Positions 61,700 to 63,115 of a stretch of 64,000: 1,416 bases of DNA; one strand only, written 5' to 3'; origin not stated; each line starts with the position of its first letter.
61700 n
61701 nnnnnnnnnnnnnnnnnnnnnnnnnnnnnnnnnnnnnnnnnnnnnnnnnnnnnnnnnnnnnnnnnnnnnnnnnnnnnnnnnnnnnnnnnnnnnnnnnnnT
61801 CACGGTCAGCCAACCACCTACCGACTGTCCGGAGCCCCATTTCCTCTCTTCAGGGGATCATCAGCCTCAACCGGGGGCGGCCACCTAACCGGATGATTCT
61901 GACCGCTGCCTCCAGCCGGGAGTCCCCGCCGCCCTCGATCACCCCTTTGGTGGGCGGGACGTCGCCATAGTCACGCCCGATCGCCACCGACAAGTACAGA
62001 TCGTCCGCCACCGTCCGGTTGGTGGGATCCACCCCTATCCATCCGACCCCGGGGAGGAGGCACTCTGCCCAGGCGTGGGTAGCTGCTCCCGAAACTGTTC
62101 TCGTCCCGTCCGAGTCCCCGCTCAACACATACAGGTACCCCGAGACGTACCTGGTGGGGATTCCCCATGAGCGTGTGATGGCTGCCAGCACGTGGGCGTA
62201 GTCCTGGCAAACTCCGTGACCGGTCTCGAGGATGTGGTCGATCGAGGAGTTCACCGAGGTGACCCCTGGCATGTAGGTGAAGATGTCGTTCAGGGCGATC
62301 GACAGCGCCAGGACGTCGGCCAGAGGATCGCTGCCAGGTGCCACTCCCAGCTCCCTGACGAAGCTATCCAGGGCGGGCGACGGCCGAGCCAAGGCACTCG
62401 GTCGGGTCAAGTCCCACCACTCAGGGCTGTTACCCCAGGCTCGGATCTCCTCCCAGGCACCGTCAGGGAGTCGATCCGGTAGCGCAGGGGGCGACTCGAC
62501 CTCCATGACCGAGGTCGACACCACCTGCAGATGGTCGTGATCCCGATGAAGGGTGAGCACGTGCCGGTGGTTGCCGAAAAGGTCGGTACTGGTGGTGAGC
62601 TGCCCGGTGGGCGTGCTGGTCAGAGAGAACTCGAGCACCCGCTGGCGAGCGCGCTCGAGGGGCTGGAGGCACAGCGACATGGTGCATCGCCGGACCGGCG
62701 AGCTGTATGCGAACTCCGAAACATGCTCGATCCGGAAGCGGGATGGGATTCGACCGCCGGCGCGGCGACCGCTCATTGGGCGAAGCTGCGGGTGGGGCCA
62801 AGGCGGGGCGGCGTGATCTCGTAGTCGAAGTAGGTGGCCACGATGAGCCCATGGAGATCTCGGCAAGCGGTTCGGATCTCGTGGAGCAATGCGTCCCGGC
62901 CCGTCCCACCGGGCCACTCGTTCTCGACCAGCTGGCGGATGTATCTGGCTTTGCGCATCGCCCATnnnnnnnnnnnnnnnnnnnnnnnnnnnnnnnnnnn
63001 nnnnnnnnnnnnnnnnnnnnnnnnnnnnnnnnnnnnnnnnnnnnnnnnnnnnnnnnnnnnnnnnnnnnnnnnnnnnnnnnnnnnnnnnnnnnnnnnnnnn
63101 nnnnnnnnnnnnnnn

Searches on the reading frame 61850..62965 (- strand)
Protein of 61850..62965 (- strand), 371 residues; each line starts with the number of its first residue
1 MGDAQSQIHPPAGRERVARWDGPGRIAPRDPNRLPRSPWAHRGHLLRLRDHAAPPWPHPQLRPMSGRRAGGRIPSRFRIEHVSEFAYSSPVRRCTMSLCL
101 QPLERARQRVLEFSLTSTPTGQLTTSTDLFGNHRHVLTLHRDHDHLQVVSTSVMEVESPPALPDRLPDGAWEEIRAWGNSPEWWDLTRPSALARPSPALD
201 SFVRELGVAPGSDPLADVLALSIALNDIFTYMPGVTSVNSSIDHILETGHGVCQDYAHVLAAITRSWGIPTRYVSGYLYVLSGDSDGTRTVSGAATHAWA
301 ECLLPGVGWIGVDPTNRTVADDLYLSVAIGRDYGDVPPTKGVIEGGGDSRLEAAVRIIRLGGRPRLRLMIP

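Call 11: search_protein_families(library=pfam, proteins=[window:61850-62965:-], max_evalue=0.01)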
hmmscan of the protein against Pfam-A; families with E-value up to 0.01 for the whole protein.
window:61850-62965:- (371 aa): 2 families
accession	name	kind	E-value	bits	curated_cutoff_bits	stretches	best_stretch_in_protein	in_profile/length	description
PF01841.26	Transglut_core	-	2.5e-21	76.4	23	1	209-314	9-108/108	Transglutaminase-like superfamily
PF08379.15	Bact_transglu_N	-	2.5e-19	70.2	27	1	77-155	1-80/80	Bacterial transglutaminase-like N-terminal region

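Call 12: search_protein_families(library=padloc, proteins=[window:61850-62965:-], max_evalue=0.001)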
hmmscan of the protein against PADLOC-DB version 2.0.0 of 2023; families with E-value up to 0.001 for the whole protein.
window:61850-62965:- (371 aa): 0 families

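Call 47: find_encoding_contigs(protein=window:61850-62965:-, flank=10000, max_places=6)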
Protein window:61850-62965:- (371 aa): no gene with exactly this product is on record in the collection.
